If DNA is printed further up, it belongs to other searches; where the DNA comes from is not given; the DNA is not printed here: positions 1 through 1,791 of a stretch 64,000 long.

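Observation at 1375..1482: Periplasmic molybdoenzyme with Asp in place of the first FS0 cysteine (D-x2-C-x3-C-x27-C)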

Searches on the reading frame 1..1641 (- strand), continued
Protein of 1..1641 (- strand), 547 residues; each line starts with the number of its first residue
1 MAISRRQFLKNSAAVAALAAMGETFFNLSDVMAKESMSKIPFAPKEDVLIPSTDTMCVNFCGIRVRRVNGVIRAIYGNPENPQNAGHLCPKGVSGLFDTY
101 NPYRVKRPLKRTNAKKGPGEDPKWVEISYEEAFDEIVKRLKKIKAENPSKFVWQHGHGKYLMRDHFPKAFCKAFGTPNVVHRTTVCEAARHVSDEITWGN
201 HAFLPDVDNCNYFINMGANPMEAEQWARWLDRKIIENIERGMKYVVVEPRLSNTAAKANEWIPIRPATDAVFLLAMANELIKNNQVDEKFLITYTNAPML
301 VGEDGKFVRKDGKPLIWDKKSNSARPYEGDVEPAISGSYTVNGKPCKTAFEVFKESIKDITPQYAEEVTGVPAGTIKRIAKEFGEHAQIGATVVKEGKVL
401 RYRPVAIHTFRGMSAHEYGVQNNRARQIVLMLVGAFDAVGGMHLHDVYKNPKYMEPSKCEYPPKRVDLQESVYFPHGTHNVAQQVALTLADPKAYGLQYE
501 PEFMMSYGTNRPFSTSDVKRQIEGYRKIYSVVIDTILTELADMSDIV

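Call 41: find_encoding_contigs(protein=P0062, flank=10000, max_places=1)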
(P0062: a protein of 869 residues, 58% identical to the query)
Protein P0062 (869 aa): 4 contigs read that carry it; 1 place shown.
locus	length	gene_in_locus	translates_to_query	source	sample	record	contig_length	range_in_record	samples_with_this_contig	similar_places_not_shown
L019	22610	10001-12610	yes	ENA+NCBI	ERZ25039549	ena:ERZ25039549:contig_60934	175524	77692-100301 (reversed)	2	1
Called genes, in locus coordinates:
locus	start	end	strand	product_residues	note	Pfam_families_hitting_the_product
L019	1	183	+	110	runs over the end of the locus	-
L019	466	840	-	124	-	-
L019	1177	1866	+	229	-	-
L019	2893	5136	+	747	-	PF11067:DUF2868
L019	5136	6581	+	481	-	PF01926:MMR_HSR1, PF11981:DUF3482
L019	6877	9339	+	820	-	PF00999:Na_H_Exchanger, PF00027:cNMP_binding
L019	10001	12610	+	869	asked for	PF10518:TAT_signal (weak), PF04879:Molybdop_Fe4S4 (weak), PF00384:Molybdopterin, PF01568:Molydop_binding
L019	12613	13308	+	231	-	PF13459:Fer4_15 (faint), PF12838:Fer4_7 (faint), PF13247:Fer4_11, PF14697:Fer4_21, PF00037:Fer4, PF12797:Fer4_2 (weak), PF12837:Fer4_6 (weak), PF13237:Fer4_10 (weak), +2 more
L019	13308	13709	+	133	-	-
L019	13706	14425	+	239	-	PF02613:Nitrate_red_del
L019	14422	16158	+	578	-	PF12797:Fer4_2 (faint), PF12838:Fer4_7 (weak), PF13187:Fer4_9 (weak), PF00037:Fer4 (weak), PF13237:Fer4_10 (weak), PF14697:Fer4_21 (weak), PF12838:Fer4_7 (weak), PF13187:Fer4_9 (weak), +3 more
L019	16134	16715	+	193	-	PF03264:Cytochrom_NNT, PF22113:Mtrc-MtrF_II-IV_dom (faint)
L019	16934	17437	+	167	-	PF00027:cNMP_binding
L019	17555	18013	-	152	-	-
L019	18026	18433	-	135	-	PF00571:CBS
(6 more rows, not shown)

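Call 42: find_encoding_contigs(protein=P0010, flank=10000, max_places=1)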
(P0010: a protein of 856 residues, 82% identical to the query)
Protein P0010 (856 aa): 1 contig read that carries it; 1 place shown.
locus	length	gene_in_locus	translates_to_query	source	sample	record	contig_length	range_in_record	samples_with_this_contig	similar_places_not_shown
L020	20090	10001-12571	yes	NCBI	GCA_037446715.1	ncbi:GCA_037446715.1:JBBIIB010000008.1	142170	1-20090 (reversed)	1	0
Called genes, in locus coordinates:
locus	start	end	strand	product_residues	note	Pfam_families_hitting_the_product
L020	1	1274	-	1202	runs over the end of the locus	PF00384:Molybdopterin, PF28599:NarG_dom_V, PF01568:Molydop_binding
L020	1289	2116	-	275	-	PF00034:Cytochrom_C, PF13442:Cytochrome_CBB3 (faint)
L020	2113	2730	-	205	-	PF22381:Staph_reg_Sar_Rot (weak), PF01047:MarR, PF12802:MarR_2, PF13463:HTH_27 (weak)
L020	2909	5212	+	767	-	PF04945:YHS, PF19335:HMBD, PF08282:Hydrolase_3 (faint), PF00122:E1-E2_ATPase, PF00702:Hydrolase, PF12710:HAD (weak)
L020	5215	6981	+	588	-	PF12974:Phosphonate-bd, PF09084:NMT1 (faint), PF16868:NMT1_3 (faint), PF12974:Phosphonate-bd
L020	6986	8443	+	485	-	PF17203:sCache_3_2, PF00672:HAMP, PF00512:HisKA, PF02518:HATPase_c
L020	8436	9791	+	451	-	PF00072:Response_reg, PF00158:Sigma54_activat, PF14532:Sigma54_activ_2, PF07728:AAA_5, PF25601:AAA_lid_14, PF02954:HTH_8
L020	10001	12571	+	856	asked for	PF04879:Molybdop_Fe4S4, PF00384:Molybdopterin, PF01568:Molydop_binding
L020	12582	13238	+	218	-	PF00037:Fer4 (faint), PF12797:Fer4_2 (faint), PF12837:Fer4_6 (faint), PF12838:Fer4_7 (weak), PF13187:Fer4_9 (weak), PF13247:Fer4_11, PF25160:LdpA_Fe-S-bd (weak), PF12838:Fer4_7 (weak), +3 more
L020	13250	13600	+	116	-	-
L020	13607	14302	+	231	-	PF02613:Nitrate_red_del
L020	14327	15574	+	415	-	PF07396:Porin_O_P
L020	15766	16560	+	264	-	PF08543:Phos_pyr_kin, PF00294:PfkB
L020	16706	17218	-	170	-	-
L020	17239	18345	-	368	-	PF13557:Phenol_MetA_deg (weak)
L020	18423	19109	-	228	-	PF13529:Peptidase_C39_2 (weak), PF03412:Peptidase_C39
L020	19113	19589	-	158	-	-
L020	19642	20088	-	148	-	?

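Call 48: search_protein_families(library=pfam, proteins=[L001:13254-13607:+, L020:14327-15574:+, L007:5269-7002:+, L001:15022-15363:+, L018:14365-15939:+, L018:13291-13707:+, L002:6988-8013:+], max_evalue=0.01)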
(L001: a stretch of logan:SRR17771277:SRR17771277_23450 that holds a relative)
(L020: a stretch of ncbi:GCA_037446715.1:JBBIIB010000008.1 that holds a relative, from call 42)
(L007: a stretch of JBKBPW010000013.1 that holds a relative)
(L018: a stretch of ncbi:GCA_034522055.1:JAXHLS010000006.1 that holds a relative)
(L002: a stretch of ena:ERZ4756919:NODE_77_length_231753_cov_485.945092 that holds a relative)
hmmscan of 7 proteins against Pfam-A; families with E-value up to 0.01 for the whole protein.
L001:13254-13607:+ (117 aa): 1 family
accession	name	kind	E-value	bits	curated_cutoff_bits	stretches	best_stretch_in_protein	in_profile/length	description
PF14522.11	Cytochrome_C7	-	0.0021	18.3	24.8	1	54-104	5-51/67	Cytochrome c7 and related cytochrome c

L020:14327-15574:+ (415 aa): 1 family
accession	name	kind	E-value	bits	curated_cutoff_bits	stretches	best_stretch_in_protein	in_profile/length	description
PF07396.17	Porin_O_P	-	3.6e-27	96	20.9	1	77-415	7-370/370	Phosphate-selective porin O and P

L007:5269-7002:+ (577 aa): 6 families
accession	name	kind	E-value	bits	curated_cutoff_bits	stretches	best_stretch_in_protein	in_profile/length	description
PF12974.12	Phosphonate-bd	-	3.7e-135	449.3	27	2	44-285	1-242/242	ABC transporter, phosphonate, periplasmic substrate-binding protein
PF09084.16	NMT1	-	2.4e-11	44.4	20.5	2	69-203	18-144/216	NMT1/THI5 like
PF12727.12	PBP_like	-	1.6e-06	27.8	27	1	416-493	89-168/193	PBP superfamily domain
PF16868.10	NMT1_3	-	3.2e-06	27.4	27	0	128-205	92-166/289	NMT1-like family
PF03180.19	Lipoprotein_9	-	0.001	18.8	27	0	51-170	6-118/236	NlpA lipoprotein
PF00497.25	SBP_bac_3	-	0.0065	16.7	26.4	0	61-269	27-126/132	Bacterial extracellular solute-binding proteins, family 3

L001:15022-15363:+ (113 aa): 0 families

L018:14365-15939:+ (524 aa): 11 families
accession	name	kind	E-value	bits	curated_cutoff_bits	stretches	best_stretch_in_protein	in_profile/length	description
PF00037.32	Fer4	-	4.3e-17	61.6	21.1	3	193-215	1-23/24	4Fe-4S binding domain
PF12838.12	Fer4_7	-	8.2e-15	55.5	27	2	172-214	3-52/52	4Fe-4S dicluster domain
PF12837.12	Fer4_6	-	1.5e-14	53.6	25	3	193-214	2-23/24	4Fe-4S binding domain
PF13187.11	Fer4_9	-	1.3e-11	44.7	27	2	396-440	1-51/52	4Fe-4S dicluster domain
PF13484.11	Fer4_16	-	2.9e-11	44.4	30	0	426-453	2-31/66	4Fe-4S double cluster binding domain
PF12797.12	Fer4_2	-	5.9e-10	38.9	24.5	2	419-438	3-22/22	4Fe-4S binding domain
PF13237.11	Fer4_10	-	4.8e-09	36.5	25.5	3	395-437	7-53/53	4Fe-4S dicluster domain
PF14697.11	Fer4_21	-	1.1e-06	29.1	35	1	173-214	10-56/59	4Fe-4S dicluster domain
PF13183.11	Fer4_8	-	2.7e-06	28.3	27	0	390-409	47-66/68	4Fe-4S dicluster domain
PF25160.1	LdpA_Fe-S-bd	-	0.00032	20.8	27.6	1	175-218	7-46/49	LdpA Fe-S cluster-binding domain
PF12800.12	Fer4_4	-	0.0014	19.3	24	0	425-438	3-16/17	4Fe-4S binding domain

L018:13291-13707:+ (138 aa): 3 families
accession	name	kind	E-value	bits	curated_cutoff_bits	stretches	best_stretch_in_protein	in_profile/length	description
PF22113.1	Mtrc-MtrF_II-IV_dom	-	0.001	19.1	30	1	64-125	72-166/176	Outer membrane cytochrome MtrC/MtrF-like, domains II/IV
PF14522.11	Cytochrome_C7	-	0.0019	18.4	24.8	1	65-124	5-50/67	Cytochrome c7 and related cytochrome c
PF09699.15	Paired_CXXCH_1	-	0.0036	17.4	20.6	0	74-124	7-38/41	Doubled CXXCH motif (Paired_CXXCH_1)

L002:6988-8013:+ (341 aa): 1 family
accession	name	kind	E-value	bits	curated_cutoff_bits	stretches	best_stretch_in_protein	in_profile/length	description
PF07396.17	Porin_O_P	-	0.0014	18.4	20.9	0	43-107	16-81/370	Phosphate-selective porin O and P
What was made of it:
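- Phosphate-selective porins lie in or beside the operon (calls 42, 48).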

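Call 49: find_homologous_proteins(query=L001:13254-13607:+, max_evalue=0.001)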
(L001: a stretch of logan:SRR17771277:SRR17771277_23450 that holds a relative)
Query L001:13254-13607:+ (117 aa): 30 proteins with E <= 0.001 among 39 candidates.
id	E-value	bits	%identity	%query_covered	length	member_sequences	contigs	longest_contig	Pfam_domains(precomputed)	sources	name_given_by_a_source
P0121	1.7e-73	262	100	100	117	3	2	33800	-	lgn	-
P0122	3.1e-61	222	84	98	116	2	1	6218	-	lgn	-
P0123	3.5e-61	222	83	98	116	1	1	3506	-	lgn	-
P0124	2.4e-60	220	80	98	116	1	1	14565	-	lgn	-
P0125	4.5e-58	212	79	100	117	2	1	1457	-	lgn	-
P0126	7.1e-57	208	77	98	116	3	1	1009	-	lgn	-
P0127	1.8e-55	204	78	98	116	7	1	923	-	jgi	-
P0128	2.3e-55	204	79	98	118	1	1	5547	-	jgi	jgi:hypothetical protein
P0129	1.3e-54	201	76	98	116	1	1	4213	-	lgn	-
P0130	9.1e-54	198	76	95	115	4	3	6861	-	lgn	-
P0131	4.6e-53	196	81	88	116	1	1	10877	-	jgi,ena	-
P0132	4.7e-53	196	72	98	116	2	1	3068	-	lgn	-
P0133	1.0e-52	195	75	94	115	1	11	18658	-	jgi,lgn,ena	jgi:hypothetical protein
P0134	1.4e-52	195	74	100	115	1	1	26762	-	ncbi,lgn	ncbi:MAG: hypothetical protein ACK4TF_02185 [Thermodesulfovibrionales bacterium]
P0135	3.5e-52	193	75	98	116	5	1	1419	-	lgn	-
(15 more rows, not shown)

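Call 57: find_encoding_contigs(protein=P0008, flank=8000, max_places=1)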
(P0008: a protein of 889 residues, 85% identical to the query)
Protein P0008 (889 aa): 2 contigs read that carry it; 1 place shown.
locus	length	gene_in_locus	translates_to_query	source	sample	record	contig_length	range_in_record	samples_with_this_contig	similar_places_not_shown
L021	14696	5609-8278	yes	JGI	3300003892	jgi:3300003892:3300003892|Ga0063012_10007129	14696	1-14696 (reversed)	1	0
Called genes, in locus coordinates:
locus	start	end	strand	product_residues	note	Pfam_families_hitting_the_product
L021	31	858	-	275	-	PF01177:Asp_Glu_race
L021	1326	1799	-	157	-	PF01668:SmpB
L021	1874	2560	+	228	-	PF00072:Response_reg, PF23198:PDE8A_N (faint), PF00486:Trans_reg_C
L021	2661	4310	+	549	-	PF16736:sCache_like (faint), PF00672:HAMP, PF00512:HisKA, PF02518:HATPase_c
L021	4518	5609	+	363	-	-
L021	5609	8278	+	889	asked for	PF10518:TAT_signal (weak), PF04879:Molybdop_Fe4S4, PF00384:Molybdopterin, PF01568:Molydop_binding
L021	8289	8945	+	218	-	PF00037:Fer4 (faint), PF12797:Fer4_2 (weak), PF12838:Fer4_7 (weak), PF13187:Fer4_9 (weak), PF13247:Fer4_11, PF14697:Fer4_21 (weak), PF25160:LdpA_Fe-S-bd (weak), PF12838:Fer4_7 (weak), +3 more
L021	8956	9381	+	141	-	-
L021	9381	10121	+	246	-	PF02613:Nitrate_red_del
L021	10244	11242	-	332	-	PF01266:DAO (faint), PF03486:HI0933_like (faint), PF07992:Pyr_redox_2, PF12831:FAD_oxidored (weak), PF13450:NAD_binding_8 (faint), PF13738:Pyr_redox_3, PF00070:Pyr_redox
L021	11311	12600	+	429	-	-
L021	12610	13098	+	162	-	PF00885:DMRL_synthase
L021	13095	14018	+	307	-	-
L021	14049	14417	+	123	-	-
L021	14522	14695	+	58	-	?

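Call 58: find_encoding_contigs(protein=P0067, flank=8000, max_places=1)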
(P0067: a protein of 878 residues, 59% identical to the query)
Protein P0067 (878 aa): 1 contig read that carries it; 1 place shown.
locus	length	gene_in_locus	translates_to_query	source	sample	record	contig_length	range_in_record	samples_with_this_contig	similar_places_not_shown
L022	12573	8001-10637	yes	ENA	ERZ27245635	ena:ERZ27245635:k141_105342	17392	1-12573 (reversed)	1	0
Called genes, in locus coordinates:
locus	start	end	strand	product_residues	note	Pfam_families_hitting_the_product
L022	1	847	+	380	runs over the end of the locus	PF16983:MFS_MOT1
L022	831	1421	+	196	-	PF12804:NTP_transf_3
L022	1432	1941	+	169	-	PF12838:Fer4_7 (faint), PF13183:Fer4_8, PF13187:Fer4_9, PF13534:Fer4_17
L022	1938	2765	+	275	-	PF02754:CCG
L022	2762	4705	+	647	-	PF00070:Pyr_redox (weak), PF00890:FAD_binding_2, PF01134:GIDA (weak), PF12831:FAD_oxidored, PF12838:Fer4_7, PF13187:Fer4_9, PF13237:Fer4_10, PF14697:Fer4_21, +13 more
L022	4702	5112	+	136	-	PF02662:FlpD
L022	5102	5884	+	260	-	PF13183:Fer4_8 (faint)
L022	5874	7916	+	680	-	PF04879:Molybdop_Fe4S4, PF00384:Molybdopterin, PF01568:Molydop_binding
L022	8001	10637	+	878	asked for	PF04879:Molybdop_Fe4S4, PF00384:Molybdopterin, PF01568:Molydop_binding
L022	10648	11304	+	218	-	PF00037:Fer4 (faint), PF12797:Fer4_2 (faint), PF13237:Fer4_10 (weak), PF12838:Fer4_7, PF13187:Fer4_9 (weak), PF13237:Fer4_10 (weak), PF13247:Fer4_11, PF12838:Fer4_7 (weak), +5 more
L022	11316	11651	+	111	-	-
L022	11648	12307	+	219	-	PF02613:Nitrate_red_del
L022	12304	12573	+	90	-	?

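Call 59: search_protein_representatives(protein=P0001)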
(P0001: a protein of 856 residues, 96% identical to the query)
Query: 856 residues. Proteins with E-value up to 0.001 (for the whole library): 9228; up to 1e-10: 3886; up to 1e-30: 866. The best 150 are listed.
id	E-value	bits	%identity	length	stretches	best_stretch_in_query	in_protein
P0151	1.2e-281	953.1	52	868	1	1-856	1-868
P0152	2.7e-239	813.1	48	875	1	1-856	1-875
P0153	1.1e-182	625.8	42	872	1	3-855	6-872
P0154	1.5e-178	612.1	46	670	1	106-771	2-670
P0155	4.9e-165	567.4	60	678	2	358-618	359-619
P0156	7.3e-135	467.6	50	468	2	139-355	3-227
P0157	3.4e-119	415.8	36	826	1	43-849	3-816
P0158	3.0e-118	412.6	34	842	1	45-852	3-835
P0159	1.6e-117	410.3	37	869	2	43-441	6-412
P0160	1.9e-117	410.0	36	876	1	41-856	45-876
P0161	1.3e-116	407.3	36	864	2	46-442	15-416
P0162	2.4e-116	406.3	37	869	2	44-437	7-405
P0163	2.8e-116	406.1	38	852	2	50-442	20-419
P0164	4.0e-116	405.6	37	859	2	43-444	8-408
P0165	1.1e-112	394.3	35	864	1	45-833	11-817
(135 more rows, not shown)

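Call 62: predict_structure(alignment_id=A1)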
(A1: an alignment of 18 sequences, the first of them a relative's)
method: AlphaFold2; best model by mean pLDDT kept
length: 117 residues; sequences in the alignment: 18
mean_pLDDT: 55.1   pTM: 0.35
mean pLDDT of the five models: 55.1, 52.1, 51.7, 50.8, 48.1
residues with pLDDT >= 90: 0; 70-90: 14; 50-70: 55; < 50: 48
segments of 3 or more residues with pLDDT < 50: 67-74, 76-80, 83-117
pLDDT, mean of each block of 10 residues (from residue 1): 75 72 58 66 57 65 54 46 45 39 37 43
secondary structure, 60 per line:
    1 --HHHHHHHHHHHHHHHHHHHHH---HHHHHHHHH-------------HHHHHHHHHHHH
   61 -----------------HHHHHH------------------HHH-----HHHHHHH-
elements in order: H3-23 H27-35 H49-60 H78-83 H110-116
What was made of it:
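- Tried and rejected: The AF2 model was too poor for a fold search (pLDDT 55, call 62).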

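Call 63: predict_structure(alignment_id=A2)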
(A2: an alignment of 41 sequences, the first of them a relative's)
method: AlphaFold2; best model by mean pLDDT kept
length: 856 residues; sequences in the alignment: 41
mean_pLDDT: 88.2   pTM: 0.88
mean pLDDT of the five models: 88.2, 87.8, 86.0, 85.9, 85.6
residues with pLDDT >= 90: 589; 70-90: 178; 50-70: 44; < 50: 45
segments of 3 or more residues with pLDDT < 50: 1-42
pLDDT, mean of each block of 10 residues (from residue 1): 40 37 33 39 68 76 87 87 76 80 91 93 96 98 98 77 88 96 74 95 92 84 69 89 94 88 94 98 98 98 97 96 95 97 97 98 98 98 98 96 94 86 97 97 94 95 94 91 90 96 91 85 94 91 95 89 82 90 92 98 98 94 95 94 92 92 95 98 98 95 96 96 93 79 58 61 93 97 96 95 92 82 85 92 84 96
secondary structure, 60 per line:
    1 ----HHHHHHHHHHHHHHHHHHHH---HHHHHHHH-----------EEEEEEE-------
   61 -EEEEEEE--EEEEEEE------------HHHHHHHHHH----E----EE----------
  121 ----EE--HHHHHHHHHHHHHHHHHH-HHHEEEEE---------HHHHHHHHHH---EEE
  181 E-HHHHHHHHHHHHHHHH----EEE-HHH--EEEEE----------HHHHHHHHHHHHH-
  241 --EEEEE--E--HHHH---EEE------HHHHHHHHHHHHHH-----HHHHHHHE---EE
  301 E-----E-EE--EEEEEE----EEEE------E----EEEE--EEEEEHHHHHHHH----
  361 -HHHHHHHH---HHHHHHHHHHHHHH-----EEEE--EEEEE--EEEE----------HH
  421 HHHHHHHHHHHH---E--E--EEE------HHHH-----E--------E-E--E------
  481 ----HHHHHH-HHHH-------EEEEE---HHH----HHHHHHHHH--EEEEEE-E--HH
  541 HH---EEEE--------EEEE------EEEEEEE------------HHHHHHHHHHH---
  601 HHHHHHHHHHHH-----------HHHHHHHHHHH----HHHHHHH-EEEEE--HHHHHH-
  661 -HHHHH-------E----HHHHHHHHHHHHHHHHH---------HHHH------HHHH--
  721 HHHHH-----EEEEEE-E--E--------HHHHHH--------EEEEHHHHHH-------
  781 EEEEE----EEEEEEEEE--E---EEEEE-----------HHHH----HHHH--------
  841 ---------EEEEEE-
elements in order (helices of 4 or more, strands of 3 or more residues): H5-24 H28-35 E47-53 E62-68 E71-77 H90-99 H129-146 E151-155 H165-174 E178-181 H183-198 E203-205 E212-216 H227-239 E243-247 H253-256 E260-262 H269-282 H288-294 E299-301 E313-318 E323-326 E338-341 E344-348 H349-356 H362-369 H373-386 E392-395 E398-402 E405-408 H419-432 E442-444 H451-454 H485-490 H492-495 E503-507 H518-526 E529-534 H539-542 E546-549 E558-561 E568-574 H587-597 H601-612 H624-634 H639-645 E647-651 H654-659 H662-666 H679-695 H705-708 H715-718 H721-725 E731-736 H750-755 E764-767 H768-773 E781-785 E790-798 E805-809 H821-824 H829-832 E850-855

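Call 66: fold_search(model_id=the predicted structure, library=pdb)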
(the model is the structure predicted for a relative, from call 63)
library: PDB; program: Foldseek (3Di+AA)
matches with E <= 10: 924; with E <= 0.001: 180
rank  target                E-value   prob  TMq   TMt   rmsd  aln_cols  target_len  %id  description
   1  6cz7_A                6.8e-50  1.00  0.72  0.75   7.1       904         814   22  The arsenate respiratory reductase (Arr) complex from Shewanella sp. ANA-3 (released 2018-08-15)
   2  6cz7_C                1.6e-49  1.00  0.73  0.78   6.3       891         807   23  The arsenate respiratory reductase (Arr) complex from Shewanella sp. ANA-3 (released 2018-08-15)
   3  2vpw_A                1.3e-43  1.00  0.68  0.79   5.6       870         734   23  Polysulfide reductase with bound menaquinone (released 2008-06-10)
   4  5e7o_A                2.0e-41  1.00  0.70  0.67   8.2       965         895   18  Crystal structure of the perchlorate reductase PcrAB mutant W461E of PcrA from Azospira suillum PS (released 2016-03-09)
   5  8cm4_C                2.0e-40  1.00  0.66  0.58  13.1      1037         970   16  W-formate dehydrogenase C872A from Desulfovibrio vulgaris - exposed to oxygen (released 2023-09-27)
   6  4ydd_A                2.8e-40  1.00  0.64  0.62  10.6       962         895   18  Crystal structure of the perchlorate reductase PcrAB from Azospira suillum PS (released 2016-03-09)
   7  1h0h_A                6.0e-40  1.00  0.62  0.55  14.2      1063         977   17  Tungsten containing Formate Dehydrogenase from Desulfovibrio Gigas (released 2003-02-20)
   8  2v45                  8.9e-40  1.00  0.61  0.71   9.6       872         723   18  A New Catalytic Mechanism of Periplasmic Nitrate Reductase from Desulfovibrio desulfuricans ATCC 27774 from Crystallogra (released 2008-03-18)
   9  2nap                  9.9e-40  1.00  0.62  0.73   9.6       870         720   19  DISSIMILATORY NITRATE REDUCTASE (NAP) FROM DESULFOVIBRIO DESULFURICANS (released 1999-09-19)
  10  5ch7_A                1.2e-39  1.00  0.70  0.68   8.3       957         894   18  Crystal structure of the perchlorate reductase PcrAB - Phe164 gate switch intermediate - from Azospira suillum PS (released 2016-03-09)
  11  8rc9_A                1.7e-39  1.00  0.64  0.57  12.4      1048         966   16  W-formate dehydrogenase from Desulfovibrio vulgaris - Co-crystallized with Formate and Exposed to air for 2 h (released 2024-07-24)
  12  2v3v                  2.3e-39  1.00  0.62  0.73   9.3       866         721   18  A New Catalytic Mechanism of Periplasmic Nitrate Reductase from Desulfovibrio desulfuricans ATCC 27774 from Crystallogra (released 2008-03-18)
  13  2jio                  2.5e-39  1.00  0.61  0.72   9.8       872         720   19  A New Catalytic Mechanism of Periplasmic Nitrate Reductase from Desulfovibrio desulfuricans ATCC 27774 from Crystallogra (released 2008-03-18)
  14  4ydd_C                2.7e-39  1.00  0.70  0.67   7.9       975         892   18  Crystal structure of the perchlorate reductase PcrAB from Azospira suillum PS (released 2016-03-09)
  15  7vw6_A                3.0e-39  1.00  0.64  0.60   6.3       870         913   18  Cryo-EM Structure of Formate Dehydrogenase 1 from Methylorubrum extorquens AM1 (released 2022-06-01)
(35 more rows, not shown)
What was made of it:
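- The AF2 model has pLDDT 88, with ArrA as top Foldseek hit (E 7e-50, TM 0.72) (calls 63, 66).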
